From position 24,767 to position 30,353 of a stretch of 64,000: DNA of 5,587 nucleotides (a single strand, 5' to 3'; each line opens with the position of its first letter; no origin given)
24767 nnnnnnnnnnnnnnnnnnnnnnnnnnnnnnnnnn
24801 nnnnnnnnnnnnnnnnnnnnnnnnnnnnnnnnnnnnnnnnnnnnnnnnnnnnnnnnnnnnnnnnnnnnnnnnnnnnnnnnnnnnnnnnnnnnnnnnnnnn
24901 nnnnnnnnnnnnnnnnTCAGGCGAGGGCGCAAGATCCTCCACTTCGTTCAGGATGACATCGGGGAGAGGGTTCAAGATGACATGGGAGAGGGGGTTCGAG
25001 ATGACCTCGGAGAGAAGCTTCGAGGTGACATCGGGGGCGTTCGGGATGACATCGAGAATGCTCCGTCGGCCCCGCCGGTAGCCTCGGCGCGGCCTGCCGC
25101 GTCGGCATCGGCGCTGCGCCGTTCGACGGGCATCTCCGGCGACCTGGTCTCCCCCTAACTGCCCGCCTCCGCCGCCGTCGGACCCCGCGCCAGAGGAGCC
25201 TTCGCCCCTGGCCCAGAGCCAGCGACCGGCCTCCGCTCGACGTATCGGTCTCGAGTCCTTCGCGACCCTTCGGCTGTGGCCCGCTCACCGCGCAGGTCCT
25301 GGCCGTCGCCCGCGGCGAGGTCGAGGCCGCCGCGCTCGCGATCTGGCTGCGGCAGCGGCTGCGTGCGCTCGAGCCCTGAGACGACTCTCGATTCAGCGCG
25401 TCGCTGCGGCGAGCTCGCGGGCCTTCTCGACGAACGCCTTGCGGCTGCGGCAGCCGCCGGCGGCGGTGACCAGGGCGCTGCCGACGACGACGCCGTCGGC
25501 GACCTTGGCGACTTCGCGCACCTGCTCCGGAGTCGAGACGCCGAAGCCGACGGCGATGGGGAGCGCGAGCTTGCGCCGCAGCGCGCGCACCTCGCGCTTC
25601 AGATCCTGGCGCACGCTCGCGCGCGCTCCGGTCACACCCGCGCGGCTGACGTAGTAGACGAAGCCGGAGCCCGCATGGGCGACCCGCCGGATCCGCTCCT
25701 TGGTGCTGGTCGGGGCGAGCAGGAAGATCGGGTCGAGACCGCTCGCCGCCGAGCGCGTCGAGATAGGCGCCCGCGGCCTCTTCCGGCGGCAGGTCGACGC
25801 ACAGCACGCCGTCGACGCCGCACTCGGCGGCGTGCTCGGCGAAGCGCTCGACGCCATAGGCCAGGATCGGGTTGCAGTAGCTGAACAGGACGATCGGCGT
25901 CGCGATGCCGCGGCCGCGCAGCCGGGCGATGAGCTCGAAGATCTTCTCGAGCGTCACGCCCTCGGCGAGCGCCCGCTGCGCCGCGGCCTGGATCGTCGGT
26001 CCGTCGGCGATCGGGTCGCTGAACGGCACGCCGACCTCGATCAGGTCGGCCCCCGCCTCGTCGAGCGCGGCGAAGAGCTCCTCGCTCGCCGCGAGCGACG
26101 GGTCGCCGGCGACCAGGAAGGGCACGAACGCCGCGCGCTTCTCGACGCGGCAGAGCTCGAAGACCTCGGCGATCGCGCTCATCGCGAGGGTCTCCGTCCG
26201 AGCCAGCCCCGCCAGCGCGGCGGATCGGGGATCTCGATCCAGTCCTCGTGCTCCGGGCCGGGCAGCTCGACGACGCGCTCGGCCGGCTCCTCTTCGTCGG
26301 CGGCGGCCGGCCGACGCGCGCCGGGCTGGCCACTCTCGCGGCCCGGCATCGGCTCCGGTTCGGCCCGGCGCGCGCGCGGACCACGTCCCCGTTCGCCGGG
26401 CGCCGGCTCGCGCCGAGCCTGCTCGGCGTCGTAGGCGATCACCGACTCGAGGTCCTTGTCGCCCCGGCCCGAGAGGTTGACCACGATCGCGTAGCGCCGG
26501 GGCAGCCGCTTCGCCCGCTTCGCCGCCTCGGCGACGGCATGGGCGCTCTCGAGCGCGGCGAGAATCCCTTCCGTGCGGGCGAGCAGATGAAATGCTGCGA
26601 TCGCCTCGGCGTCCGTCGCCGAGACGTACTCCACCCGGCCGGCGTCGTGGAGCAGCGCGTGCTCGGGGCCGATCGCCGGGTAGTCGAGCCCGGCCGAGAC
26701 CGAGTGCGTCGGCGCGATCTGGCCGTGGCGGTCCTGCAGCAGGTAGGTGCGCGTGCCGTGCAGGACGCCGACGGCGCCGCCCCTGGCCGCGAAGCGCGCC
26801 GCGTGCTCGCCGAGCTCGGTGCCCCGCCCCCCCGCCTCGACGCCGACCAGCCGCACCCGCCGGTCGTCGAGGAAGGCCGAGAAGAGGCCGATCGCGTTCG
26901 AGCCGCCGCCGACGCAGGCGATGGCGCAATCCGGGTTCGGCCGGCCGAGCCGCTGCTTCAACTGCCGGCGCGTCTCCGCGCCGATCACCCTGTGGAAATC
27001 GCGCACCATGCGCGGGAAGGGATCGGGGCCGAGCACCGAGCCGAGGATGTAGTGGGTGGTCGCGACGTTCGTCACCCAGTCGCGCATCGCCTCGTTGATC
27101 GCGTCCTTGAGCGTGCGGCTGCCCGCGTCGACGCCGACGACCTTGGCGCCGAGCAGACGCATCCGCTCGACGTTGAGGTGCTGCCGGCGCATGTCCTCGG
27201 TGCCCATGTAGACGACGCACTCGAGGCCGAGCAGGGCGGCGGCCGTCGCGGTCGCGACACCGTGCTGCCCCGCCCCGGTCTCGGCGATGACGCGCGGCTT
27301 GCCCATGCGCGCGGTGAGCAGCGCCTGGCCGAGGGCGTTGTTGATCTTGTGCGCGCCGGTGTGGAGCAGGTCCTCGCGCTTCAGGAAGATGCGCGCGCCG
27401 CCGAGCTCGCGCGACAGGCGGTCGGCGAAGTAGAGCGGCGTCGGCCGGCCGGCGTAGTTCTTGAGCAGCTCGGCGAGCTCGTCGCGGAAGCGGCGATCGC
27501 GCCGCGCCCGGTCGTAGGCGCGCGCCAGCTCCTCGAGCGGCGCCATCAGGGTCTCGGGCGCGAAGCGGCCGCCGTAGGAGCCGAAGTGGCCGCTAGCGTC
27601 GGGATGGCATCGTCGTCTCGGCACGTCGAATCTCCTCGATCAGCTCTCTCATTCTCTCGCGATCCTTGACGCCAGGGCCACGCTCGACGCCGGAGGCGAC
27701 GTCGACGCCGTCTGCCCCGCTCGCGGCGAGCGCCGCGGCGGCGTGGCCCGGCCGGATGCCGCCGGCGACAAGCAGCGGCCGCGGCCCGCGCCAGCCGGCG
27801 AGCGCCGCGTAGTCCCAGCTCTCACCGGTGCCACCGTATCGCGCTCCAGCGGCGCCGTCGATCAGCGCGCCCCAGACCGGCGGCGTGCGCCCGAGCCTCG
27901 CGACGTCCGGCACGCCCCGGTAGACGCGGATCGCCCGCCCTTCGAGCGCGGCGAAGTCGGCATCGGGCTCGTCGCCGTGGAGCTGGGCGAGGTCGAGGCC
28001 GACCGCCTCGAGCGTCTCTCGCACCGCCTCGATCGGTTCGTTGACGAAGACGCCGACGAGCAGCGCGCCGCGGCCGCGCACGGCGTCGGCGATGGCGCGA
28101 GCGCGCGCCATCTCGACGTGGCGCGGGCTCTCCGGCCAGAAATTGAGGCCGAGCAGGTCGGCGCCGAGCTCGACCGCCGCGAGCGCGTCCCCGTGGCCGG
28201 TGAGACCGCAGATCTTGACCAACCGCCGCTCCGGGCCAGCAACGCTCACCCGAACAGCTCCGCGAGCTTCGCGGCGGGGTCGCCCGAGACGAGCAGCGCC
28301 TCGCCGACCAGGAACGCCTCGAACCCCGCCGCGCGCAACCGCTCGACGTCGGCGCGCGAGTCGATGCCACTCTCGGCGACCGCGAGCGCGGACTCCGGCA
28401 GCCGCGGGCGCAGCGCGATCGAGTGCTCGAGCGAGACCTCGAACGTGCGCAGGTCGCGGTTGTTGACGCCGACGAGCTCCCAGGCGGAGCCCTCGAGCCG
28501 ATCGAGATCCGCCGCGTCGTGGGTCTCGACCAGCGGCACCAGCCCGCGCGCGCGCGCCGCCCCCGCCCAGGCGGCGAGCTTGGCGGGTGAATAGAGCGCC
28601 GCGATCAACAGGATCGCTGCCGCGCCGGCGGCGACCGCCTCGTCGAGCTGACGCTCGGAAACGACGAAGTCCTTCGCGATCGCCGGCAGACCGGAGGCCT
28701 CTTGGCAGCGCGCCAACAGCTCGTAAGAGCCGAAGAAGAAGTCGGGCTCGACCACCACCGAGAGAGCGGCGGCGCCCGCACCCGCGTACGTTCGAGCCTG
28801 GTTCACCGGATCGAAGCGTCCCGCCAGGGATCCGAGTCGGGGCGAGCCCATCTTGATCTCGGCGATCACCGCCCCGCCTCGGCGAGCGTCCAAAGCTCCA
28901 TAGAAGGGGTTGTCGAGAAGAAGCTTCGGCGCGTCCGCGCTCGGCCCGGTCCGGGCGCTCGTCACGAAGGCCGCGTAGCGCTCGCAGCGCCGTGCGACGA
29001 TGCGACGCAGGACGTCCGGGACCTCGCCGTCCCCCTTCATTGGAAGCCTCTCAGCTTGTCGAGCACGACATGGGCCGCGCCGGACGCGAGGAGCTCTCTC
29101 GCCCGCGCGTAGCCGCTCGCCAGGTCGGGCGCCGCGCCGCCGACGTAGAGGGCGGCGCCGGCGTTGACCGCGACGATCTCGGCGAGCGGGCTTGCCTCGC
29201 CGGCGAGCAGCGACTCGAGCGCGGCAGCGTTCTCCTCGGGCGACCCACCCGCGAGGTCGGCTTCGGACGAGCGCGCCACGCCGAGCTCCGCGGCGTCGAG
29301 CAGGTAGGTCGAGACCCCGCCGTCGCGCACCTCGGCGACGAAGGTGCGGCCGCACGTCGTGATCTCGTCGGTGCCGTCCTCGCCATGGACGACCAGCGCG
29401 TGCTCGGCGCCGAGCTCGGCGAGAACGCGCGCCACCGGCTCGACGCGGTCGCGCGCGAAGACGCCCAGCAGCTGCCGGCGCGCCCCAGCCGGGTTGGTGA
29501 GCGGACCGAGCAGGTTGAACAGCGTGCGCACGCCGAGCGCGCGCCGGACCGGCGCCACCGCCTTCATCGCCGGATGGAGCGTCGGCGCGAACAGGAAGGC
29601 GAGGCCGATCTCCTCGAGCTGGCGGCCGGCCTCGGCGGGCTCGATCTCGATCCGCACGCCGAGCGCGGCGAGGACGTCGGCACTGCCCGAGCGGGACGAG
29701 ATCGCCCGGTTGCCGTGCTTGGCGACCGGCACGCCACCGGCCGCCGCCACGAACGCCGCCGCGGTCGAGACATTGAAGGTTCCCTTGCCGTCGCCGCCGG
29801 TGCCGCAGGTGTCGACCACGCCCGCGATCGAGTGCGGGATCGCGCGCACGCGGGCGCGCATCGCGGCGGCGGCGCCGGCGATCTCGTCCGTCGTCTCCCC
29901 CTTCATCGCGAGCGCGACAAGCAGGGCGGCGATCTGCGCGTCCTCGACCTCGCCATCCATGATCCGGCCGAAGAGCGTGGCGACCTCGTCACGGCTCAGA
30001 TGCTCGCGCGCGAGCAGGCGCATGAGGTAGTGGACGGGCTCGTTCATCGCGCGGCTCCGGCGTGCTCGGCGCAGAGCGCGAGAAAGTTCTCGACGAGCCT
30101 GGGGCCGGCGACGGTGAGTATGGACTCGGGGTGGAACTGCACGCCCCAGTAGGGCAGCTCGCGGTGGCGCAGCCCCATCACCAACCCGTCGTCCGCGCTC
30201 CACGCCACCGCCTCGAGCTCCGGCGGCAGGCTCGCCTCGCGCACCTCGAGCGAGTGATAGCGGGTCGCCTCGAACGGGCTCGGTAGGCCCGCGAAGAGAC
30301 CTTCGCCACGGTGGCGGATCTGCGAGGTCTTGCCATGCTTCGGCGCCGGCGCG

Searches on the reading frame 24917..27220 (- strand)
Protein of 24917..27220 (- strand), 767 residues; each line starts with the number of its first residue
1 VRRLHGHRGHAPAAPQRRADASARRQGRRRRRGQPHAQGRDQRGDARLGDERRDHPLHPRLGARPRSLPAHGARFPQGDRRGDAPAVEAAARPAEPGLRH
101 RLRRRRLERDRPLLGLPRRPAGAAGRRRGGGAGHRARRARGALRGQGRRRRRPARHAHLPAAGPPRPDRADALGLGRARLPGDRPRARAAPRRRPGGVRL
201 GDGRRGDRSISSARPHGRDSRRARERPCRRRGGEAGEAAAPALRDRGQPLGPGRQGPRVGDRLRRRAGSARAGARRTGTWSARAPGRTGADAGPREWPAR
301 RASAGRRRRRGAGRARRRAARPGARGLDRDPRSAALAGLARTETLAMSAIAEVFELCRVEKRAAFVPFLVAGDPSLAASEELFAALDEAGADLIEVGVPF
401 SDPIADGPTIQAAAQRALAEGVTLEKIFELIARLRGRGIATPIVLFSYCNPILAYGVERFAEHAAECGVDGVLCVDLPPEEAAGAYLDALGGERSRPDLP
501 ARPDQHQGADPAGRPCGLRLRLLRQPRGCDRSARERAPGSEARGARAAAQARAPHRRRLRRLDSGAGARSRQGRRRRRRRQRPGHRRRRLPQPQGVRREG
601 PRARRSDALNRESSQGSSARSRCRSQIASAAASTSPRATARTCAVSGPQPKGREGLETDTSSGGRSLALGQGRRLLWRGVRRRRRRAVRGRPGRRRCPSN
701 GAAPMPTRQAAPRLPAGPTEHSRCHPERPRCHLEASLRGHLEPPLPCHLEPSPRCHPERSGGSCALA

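Call 8: search_protein_families(library=ncbifam, proteins=[window:24917-27220:-])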
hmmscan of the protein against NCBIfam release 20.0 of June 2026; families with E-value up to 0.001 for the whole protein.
window:24917-27220:- (767 aa): 2 families
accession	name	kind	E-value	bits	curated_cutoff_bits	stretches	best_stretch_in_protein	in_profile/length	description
TIGR00262.1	trpA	equivalog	1.1e-46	158.9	102.35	1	354-484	1-131/256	tryptophan synthase subunit alpha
NF009621.0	PRK13125.1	equivalog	4.1e-10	39.4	234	1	362-478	3-111/244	tryptophan synthase subunit alpha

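Call 44: search_protein_families(library=pfam, proteins=[window:24917-27220:-], max_evalue=0.00001)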
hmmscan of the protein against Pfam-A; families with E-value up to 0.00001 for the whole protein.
window:24917-27220:- (767 aa): 1 family
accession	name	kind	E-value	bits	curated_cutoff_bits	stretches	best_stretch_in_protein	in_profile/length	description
PF00290.26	Trp_syntA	-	5.8e-49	166.8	27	1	354-483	1-130/259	Tryptophan synthase alpha chain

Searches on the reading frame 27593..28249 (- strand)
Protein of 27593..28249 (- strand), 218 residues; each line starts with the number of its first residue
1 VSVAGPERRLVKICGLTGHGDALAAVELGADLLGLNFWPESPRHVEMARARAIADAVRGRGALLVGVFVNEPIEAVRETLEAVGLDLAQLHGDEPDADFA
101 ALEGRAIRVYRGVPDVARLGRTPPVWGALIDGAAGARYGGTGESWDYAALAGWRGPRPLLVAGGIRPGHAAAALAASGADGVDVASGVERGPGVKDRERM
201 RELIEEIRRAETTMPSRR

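Call 7: search_protein_families(library=ncbifam, proteins=[window:27593-28249:-])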
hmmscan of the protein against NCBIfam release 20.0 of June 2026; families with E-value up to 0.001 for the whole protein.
window:27593-28249:- (218 aa): 14 families
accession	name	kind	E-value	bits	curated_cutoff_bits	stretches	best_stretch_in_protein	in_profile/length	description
NF002298.0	PRK01222.1-4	equivalog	2.1e-47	161.5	215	1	11-211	5-206/209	phosphoribosylanthranilate isomerase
NF002295.0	PRK01222.1-1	equivalog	8e-40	136.6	216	1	10-213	4-216/219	phosphoribosylanthranilate isomerase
NF006945.0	PRK09427.1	equivalog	4.9e-34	117.7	380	1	12-209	263-460/461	bifunctional indole-3-glycerol-phosphate synthase TrpC/phosphoribosylanthranilate isomerase TrpF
NF002296.0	PRK01222.1-2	equivalog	3.8e-33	115.2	270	1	8-213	7-218/221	phosphoribosylanthranilate isomerase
NF002299.0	PRK01222.1-6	equivalog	1.2e-32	113.1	231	1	6-212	15-230/231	phosphoribosylanthranilate isomerase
NF002300.0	PRK01222.1-7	equivalog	3.8e-26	91.9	212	1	11-209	4-193/195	phosphoribosylanthranilate isomerase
NF002301.0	PRK01222.2-1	equivalog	5.8e-25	88.1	232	1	10-209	4-211/217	phosphoribosylanthranilate isomerase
NF002303.0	PRK01222.2-3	equivalog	6.6e-23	81.3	224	1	11-208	3-201/208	phosphoribosylanthranilate isomerase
NF010376.0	PRK13803.1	equivalog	3.9e-19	68.9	819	1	8-212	4-210/600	bifunctional phosphoribosylanthranilate isomerase/tryptophan synthase subunit beta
NF002302.0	PRK01222.2-2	equivalog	4.8e-19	69.4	172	2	10-95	2-79/193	phosphoribosylanthranilate isomerase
NF010563.0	PRK13958.1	equivalog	4.9e-18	65.4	234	1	11-209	3-205/210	phosphoribosylanthranilate isomerase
NF002297.0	PRK01222.1-3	equivalog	7.9e-17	61.4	259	1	11-206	3-198/204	phosphoribosylanthranilate isomerase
NF002304.0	PRK01222.2-4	equivalog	8.7e-09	35.1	181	1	158-210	155-206/208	phosphoribosylanthranilate isomerase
NF003198.0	PRK04169.1-2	subfamily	0.00025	20.2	247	1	157-208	198-247/249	geranylgeranylglyceryl/heptaprenylglyceryl phosphate synthase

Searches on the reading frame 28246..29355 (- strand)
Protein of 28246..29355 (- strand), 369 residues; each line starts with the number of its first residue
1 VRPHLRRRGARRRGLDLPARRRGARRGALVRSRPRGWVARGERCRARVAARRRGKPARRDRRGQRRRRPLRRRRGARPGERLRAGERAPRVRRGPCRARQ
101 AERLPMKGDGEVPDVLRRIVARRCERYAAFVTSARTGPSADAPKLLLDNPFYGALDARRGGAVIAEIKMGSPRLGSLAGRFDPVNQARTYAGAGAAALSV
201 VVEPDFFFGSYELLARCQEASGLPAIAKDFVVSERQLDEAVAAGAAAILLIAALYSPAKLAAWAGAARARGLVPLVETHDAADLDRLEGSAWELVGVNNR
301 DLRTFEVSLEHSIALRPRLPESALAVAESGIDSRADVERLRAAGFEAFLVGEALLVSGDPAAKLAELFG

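Call 7: search_protein_families(library=ncbifam, proteins=[window:28246-29355:-])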
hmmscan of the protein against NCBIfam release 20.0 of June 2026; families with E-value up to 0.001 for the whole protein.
window:28246-29355:- (369 aa): 14 families
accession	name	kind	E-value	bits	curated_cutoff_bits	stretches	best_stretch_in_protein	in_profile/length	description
NF001373.0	PRK00278.1-6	equivalog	1.3e-61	208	317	1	113-368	2-261/263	indole-3-glycerol phosphate synthase TrpC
NF001377.0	PRK00278.2-4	equivalog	1.4e-61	208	260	1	150-367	39-255/259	indole-3-glycerol phosphate synthase TrpC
NF001371.0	PRK00278.1-3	equivalog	5.7e-53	179.9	307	1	149-367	33-251/255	indole-3-glycerol phosphate synthase TrpC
NF001370.0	PRK00278.1-2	equivalog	6.9e-53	179.6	348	1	114-362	3-255/266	indole-3-glycerol phosphate synthase TrpC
NF001372.0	PRK00278.1-4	subfamily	4.8e-50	170.3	370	1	151-368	68-292/295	indole-3-glycerol phosphate synthase TrpC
NF001376.0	PRK00278.2-3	equivalog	1.3e-49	168.9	284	1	111-366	5-250/255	indole-3-glycerol phosphate synthase TrpC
NF001369.0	PRK00278.1-1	equivalog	3.8e-47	160.7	329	1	160-367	50-257/271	indole-3-glycerol phosphate synthase TrpC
NF041303.1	Indglycph_syn_Halo_TrpC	equivalog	8.8e-47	159.5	380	1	162-362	48-243/250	indole-3-glycerol phosphate synthase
NF001375.0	PRK00278.2-2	equivalog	1.3e-46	159.1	360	1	150-369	28-249/255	indole-3-glycerol phosphate synthase TrpC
NF001378.0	PRK00278.2-5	equivalog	7e-46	156.6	360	1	162-366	53-257/263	indole-3-glycerol phosphate synthase TrpC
NF006945.0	PRK09427.1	equivalog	5.8e-44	150.4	380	1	113-359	7-249/461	bifunctional indole-3-glycerol-phosphate synthase TrpC/phosphoribosylanthranilate isomerase TrpF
NF010562.0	PRK13957.1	equivalog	9.4e-40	136.3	414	1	160-356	45-240/252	indole-3-glycerol-phosphate synthase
NF001374.0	PRK00278.2-1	equivalog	7.7e-39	133.5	258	1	160-356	45-239/249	indole-3-glycerol phosphate synthase TrpC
NF010375.0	PRK13802.1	equivalog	1.8e-32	112.3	1386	1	158-360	47-249/695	bifunctional indole-3-glycerol phosphate synthase/tryptophan synthase subunit beta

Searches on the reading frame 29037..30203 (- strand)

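Call 7: search_protein_families(library=ncbifam, proteins=[window:29037-30203:-])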
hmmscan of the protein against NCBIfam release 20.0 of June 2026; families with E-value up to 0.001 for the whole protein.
window:29037-30203:- (388 aa): 13 families
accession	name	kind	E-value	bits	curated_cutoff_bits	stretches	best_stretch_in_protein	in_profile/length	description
TIGR01245.1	trpD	equivalog_domain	1.6e-122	408.9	199.05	1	61-384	2-327/330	anthranilate phosphoribosyltransferase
NF011201.0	PRK14607.1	equivalog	1e-119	400.6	670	1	52-385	191-525/534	bifunctional anthranilate synthase component II/anthranilate phosphoribosyltransferase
NF007073.0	PRK09522.1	equivalog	2.8e-75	254.3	738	1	41-378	184-521/531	bifunctional anthranilate synthase glutamate amidotransferase component TrpG/anthranilate phosphoribosyltransferase TrpD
NF005635.0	PRK07394.1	equivalog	3e-30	105.7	287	1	67-385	20-341/348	hypothetical protein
NF006564.0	PRK09071.1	equivalog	3.3e-30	105.2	257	1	66-303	27-263/335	glycosyl transferase family protein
NF006005.0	PRK08136.1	equivalog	6.5e-25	88.1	185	1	68-337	19-288/314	DNA-binding protein YbiB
TIGR02645.1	ARCH_P_rylase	hypoth_equivalog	7.5e-17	60.9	434.6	1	54-228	84-257/493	putative thymidine phosphorylase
TIGR03327.1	AMP_phos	equivalog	5.8e-14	51.5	535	1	54-225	85-255/500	AMP phosphorylase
NF003338.0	PRK04350.1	subfamily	9.4e-14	50.6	434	1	54-187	90-220/502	thymidine phosphorylase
NF004490.0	PRK05820.1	equivalog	1.4e-11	43.7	269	1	65-216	14-166/439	thymidine phosphorylase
TIGR02644.1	Y_phosphoryl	subfamily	2.6e-11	42.9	409.05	1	67-214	12-160/417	pyrimidine-nucleoside phosphorylase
NF004747.0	PRK06078.1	equivalog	1.9e-10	39.9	559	1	67-204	14-151/434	pyrimidine-nucleoside phosphorylase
TIGR02643.1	T_phosphoryl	equivalog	8.5e-07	28.2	570.7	1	66-214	13-164/437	thymidine phosphorylase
